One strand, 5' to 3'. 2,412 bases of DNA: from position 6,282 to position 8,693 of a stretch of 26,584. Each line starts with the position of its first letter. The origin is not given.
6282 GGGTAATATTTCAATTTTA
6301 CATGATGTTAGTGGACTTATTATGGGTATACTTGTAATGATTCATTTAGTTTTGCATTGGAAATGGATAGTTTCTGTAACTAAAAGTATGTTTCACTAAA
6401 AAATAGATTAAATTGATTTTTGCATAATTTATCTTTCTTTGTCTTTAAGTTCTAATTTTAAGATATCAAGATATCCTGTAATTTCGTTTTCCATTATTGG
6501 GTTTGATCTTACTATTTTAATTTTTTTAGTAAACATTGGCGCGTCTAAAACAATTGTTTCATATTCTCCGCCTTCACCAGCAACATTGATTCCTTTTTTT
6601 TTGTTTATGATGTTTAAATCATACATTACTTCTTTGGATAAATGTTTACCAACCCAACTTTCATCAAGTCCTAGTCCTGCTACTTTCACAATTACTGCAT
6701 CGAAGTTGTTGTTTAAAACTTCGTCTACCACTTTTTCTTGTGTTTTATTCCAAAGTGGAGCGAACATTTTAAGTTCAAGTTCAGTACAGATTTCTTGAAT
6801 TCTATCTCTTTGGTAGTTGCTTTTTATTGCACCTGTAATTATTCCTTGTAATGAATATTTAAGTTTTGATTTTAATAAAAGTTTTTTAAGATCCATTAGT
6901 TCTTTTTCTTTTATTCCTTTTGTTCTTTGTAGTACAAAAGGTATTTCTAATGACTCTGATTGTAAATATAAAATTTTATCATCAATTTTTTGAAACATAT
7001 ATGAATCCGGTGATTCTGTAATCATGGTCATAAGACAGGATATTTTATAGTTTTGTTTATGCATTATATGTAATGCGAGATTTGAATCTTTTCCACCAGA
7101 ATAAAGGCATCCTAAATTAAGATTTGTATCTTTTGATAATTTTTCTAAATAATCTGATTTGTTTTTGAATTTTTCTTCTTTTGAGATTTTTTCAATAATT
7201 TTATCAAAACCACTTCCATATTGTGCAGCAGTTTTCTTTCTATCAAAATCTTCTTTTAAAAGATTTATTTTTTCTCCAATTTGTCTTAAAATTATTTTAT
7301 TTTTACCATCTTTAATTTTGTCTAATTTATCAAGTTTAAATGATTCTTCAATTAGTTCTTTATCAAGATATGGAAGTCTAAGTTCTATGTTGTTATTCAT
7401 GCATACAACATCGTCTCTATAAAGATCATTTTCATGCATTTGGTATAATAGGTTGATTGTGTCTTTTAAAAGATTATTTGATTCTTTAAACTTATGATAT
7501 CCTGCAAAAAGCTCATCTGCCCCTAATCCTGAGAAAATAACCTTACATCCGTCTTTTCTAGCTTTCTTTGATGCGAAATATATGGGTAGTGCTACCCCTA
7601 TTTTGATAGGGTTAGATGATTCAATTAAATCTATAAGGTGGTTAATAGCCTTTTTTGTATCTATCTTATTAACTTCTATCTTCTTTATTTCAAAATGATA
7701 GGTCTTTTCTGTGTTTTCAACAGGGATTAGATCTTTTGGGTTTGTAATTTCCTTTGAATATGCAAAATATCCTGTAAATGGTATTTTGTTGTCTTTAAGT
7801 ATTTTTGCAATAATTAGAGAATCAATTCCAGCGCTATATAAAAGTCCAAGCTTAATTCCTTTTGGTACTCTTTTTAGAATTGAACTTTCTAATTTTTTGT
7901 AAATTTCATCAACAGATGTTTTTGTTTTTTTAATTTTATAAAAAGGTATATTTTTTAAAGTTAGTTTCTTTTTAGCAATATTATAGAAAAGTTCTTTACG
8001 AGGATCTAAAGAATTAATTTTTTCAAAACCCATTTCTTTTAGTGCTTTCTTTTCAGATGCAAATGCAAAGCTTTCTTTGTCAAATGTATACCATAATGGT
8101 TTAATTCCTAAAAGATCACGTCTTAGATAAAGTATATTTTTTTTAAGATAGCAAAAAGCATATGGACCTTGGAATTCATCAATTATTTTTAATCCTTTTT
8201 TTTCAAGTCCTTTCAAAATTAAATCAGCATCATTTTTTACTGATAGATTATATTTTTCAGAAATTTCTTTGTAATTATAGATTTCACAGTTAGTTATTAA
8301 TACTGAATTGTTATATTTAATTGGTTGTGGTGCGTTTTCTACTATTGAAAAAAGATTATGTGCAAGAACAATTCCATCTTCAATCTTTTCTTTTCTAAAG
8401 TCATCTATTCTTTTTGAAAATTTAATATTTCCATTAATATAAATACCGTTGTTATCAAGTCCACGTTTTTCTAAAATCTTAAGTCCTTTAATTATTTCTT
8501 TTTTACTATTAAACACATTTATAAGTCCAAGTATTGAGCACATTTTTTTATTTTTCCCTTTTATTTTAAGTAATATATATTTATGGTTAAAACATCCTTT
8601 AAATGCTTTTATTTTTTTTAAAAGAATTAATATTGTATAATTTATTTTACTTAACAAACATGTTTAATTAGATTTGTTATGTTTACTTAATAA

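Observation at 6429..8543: Single-polypeptide fusion of an AsnB-like glutamine amidotransferase/synthetase with Dph6 diphthine-ammonia ligase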

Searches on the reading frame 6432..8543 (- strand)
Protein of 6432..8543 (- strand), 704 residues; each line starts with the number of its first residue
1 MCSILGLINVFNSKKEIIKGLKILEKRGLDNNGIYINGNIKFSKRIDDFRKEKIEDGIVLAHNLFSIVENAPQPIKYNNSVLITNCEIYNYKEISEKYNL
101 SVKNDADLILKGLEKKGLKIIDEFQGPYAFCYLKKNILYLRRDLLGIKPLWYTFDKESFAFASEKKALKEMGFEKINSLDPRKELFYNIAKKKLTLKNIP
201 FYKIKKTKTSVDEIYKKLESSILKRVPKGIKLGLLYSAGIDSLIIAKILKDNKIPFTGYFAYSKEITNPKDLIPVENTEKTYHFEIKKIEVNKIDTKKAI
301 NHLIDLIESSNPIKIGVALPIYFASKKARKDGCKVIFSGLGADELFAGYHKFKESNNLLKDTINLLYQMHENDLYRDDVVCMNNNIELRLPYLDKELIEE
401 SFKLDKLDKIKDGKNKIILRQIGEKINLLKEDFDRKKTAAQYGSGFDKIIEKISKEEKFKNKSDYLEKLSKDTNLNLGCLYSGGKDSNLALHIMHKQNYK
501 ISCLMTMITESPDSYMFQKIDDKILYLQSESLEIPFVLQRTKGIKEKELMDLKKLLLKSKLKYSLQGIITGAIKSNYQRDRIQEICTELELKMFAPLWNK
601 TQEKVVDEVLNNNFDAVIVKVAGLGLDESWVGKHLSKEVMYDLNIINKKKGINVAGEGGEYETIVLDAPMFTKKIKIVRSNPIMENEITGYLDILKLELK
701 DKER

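Call 4: search_protein_families(library=pfam, proteins=[window:6432-8543:-], max_evalue=0.1)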
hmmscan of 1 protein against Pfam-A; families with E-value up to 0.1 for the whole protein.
window:6432-8543:- (704 aa): 6 families
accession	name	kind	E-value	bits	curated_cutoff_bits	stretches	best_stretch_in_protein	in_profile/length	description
PF01902.24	Diphthami_syn_2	-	1.2e-59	201.9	23.2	1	479-697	5-217/219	Diphthamide synthase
PF00733.27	Asn_synthase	-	1.9e-32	113.7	21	2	214-357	2-142/354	Asparagine synthase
PF13537.11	GATase_7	-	1.2e-19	70.9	25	1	68-169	9-122/123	Glutamine amidotransferase domain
PF13522.11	GATase_6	-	1.5e-13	51.3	27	1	49-164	3-130/130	Glutamine amidotransferase domain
PF24167.1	DUF7411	-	3.9e-05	23.8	28.7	1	476-506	2-31/194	Family of unknown function (DUF7411)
PF03054.22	tRNA_Me_trans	-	0.073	13.2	20.6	0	478-510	4-36/202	tRNA methyl transferase HUP domain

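Call 5: search_protein_families(library=ncbifam, proteins=[window:6432-8543:-], max_evalue=0.1)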
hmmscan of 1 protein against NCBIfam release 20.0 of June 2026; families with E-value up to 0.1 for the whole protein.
window:6432-8543:- (704 aa): 16 families
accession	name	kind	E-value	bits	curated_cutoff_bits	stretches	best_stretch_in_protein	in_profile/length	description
TIGR01536.1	asn_synth_AEB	equivalog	3.2e-71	240.9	267.1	2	2-356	1-378/517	asparagine synthase (glutamine-hydrolyzing)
TIGR03679.1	Dph6_archaeal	equivalog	3.2e-71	239.1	197.3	1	479-694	2-215/218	diphthine--ammonia ligase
NF006949.0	PRK09431.1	equivalog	1.8e-61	208.4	499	1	1-459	1-471/554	asparagine synthase B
TIGR03104.1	trio_amidotrans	equivalog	2.6e-34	118.4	570.1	3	1-172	1-169/589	N-acetylglutaminylglutamine amidotransferase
TIGR03108.1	eps_aminotran_1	hypoth_equivalog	5.8e-31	107.8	816.9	3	50-171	36-169/628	XrtA/PEP-CTERM system amidotransferase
NF033535.1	lass_lactam_cya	exception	4.9e-19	68.3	525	2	2-171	2-168/668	lasso peptide isopeptide bond-forming cyclase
NF052346.1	PAB0415_fam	hypoth_equivalog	8.9e-17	61.5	250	1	480-680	3-192/205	PAB0415 family putative ATP pyrophosphatase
NF052347.1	TTX_0299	hypoth_equivalog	2.3e-10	40.4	250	1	480-679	3-186/200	TTX_0299 family putative ATP pyrophosphatase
TIGR01134.1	purF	equivalog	3.5e-08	33.2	350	1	2-185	1-215/432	amidophosphoribosyltransferase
NF011155.0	PRK14561.1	equivalog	2.4e-05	24.1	207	1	477-508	3-33/195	hypothetical protein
NF001484.0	PRK00331.1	subfamily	7.8e-05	21.2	381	1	1-99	1-114/601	isomerizing glutamine--fructose-6-phosphate transaminase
TIGR01135.1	glmS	equivalog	0.016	13.7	418.05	1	2-44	1-45/607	glutamine--fructose-6-phosphate transaminase (isomerizing)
TIGR02432.1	lysidine_TilS_N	equivalog_domain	0.022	14.7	93.6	0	481-504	6-31/189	tRNA lysidine(34) synthetase TilS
NF010368.0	PRK13795.1-3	equivalog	0.031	12.5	588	0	426-496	197-269/635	hypothetical protein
NF003779.0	PRK05370.1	equivalog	0.044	12.6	657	0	220-270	2-49/448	argininosuccinate synthase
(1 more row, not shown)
